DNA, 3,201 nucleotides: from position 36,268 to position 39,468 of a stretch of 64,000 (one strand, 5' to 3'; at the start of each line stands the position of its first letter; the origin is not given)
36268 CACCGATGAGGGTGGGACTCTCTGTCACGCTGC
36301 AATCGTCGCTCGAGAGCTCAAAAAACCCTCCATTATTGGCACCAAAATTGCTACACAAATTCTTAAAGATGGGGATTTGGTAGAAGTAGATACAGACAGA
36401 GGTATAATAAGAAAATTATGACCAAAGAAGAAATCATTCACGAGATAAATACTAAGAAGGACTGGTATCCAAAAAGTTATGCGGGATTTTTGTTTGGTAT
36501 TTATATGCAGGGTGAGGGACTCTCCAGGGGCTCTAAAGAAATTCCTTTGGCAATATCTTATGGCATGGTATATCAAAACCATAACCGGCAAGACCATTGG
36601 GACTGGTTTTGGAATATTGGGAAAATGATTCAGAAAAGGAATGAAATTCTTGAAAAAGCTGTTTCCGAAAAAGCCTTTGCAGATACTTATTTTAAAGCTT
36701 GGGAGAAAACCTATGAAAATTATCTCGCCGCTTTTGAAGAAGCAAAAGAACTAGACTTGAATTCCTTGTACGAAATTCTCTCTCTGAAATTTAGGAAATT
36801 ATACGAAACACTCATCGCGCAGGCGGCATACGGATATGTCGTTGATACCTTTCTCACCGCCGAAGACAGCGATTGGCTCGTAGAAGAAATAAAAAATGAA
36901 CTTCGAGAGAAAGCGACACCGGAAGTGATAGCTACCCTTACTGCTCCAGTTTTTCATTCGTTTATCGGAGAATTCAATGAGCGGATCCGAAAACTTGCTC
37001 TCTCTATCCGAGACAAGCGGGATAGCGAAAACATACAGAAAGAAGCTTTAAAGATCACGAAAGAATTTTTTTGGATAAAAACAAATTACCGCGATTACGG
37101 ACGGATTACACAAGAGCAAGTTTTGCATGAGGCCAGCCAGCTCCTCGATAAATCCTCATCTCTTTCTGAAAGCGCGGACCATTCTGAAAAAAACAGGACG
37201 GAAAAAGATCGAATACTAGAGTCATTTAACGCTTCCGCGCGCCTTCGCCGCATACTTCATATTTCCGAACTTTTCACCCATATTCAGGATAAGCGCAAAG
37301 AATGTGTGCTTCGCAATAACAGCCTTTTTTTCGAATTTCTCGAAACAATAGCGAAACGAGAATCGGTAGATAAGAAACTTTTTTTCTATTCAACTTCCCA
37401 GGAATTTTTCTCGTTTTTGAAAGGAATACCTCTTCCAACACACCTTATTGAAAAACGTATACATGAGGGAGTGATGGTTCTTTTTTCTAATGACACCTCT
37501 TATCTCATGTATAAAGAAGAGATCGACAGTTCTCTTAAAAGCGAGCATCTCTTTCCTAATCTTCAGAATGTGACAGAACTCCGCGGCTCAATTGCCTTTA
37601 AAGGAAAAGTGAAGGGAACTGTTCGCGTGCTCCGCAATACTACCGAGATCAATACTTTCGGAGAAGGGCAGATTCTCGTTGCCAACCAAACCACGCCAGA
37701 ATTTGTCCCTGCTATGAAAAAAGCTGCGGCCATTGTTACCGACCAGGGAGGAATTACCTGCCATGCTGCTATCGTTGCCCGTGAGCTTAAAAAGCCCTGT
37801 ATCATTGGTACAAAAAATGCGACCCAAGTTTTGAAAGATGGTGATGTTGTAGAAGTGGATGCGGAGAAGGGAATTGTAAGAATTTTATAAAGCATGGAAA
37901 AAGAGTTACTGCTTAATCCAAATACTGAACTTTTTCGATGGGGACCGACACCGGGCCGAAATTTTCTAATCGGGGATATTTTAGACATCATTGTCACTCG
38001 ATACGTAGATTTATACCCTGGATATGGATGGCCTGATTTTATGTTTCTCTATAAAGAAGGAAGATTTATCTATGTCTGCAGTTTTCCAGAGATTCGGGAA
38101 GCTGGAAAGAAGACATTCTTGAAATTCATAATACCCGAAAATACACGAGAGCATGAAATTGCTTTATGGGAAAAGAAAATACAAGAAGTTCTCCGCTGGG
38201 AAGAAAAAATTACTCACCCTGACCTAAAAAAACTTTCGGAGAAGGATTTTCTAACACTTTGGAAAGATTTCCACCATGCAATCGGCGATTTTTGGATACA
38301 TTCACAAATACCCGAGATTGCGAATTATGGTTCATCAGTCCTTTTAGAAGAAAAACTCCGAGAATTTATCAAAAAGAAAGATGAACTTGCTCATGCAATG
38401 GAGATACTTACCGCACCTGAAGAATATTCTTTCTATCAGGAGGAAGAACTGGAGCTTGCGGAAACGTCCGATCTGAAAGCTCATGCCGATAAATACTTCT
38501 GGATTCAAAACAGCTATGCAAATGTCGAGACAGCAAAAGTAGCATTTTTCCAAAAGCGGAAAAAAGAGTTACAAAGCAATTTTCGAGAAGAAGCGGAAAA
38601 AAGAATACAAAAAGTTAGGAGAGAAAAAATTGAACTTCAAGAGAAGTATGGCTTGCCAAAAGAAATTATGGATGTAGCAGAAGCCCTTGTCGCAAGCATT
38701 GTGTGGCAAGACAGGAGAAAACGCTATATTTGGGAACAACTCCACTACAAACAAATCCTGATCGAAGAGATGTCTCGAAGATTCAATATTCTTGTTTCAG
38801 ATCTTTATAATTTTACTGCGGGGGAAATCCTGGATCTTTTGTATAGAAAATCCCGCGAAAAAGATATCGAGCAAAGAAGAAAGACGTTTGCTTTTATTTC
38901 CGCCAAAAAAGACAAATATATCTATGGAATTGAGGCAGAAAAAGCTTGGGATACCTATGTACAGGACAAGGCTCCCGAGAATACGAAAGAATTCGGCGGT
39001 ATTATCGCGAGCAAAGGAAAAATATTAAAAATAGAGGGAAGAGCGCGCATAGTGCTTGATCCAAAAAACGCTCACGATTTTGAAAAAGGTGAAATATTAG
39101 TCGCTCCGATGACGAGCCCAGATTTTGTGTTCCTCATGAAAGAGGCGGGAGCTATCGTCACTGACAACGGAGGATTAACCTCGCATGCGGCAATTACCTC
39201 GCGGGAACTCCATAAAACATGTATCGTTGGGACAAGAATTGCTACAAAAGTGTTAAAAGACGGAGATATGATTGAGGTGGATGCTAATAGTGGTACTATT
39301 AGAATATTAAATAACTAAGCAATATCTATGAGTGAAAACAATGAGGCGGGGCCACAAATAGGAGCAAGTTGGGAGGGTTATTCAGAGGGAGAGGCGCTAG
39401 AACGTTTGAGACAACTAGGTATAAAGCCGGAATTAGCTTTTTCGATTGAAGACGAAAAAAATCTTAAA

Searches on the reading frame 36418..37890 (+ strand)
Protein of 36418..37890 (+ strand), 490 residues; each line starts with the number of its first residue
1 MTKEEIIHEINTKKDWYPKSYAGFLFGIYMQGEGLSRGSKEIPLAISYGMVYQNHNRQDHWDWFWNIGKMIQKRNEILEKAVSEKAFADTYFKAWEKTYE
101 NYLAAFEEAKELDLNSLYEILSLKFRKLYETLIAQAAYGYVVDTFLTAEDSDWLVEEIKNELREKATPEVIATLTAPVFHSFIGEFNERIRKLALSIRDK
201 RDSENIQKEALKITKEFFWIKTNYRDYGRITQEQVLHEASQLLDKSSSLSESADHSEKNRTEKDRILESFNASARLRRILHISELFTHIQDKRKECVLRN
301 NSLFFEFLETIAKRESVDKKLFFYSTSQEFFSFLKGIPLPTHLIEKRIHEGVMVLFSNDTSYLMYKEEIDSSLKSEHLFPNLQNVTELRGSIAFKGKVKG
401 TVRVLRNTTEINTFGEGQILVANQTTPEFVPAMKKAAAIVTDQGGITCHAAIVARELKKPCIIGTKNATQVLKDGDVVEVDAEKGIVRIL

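Call 105: search_protein_families(library=pfam, proteins=[window:36418-37890:+])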
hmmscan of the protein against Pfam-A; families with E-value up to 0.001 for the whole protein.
window:36418-37890:+ (490 aa): 1 family
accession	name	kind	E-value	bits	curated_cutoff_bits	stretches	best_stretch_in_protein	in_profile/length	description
PF00391.29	PEP-utilizers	-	9.2e-29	99.3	23.1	1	416-485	3-72/72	PEP-utilising enzyme, mobile domain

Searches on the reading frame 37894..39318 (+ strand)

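Call 105: search_protein_families(library=pfam, proteins=[window:37894-39318:+])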
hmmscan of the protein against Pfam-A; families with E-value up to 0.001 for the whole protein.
window:37894-39318:+ (474 aa): 1 family
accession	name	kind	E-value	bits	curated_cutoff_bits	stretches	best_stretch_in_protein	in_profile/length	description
PF00391.29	PEP-utilizers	-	5.8e-24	83.9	23.1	1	396-467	1-72/72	PEP-utilising enzyme, mobile domain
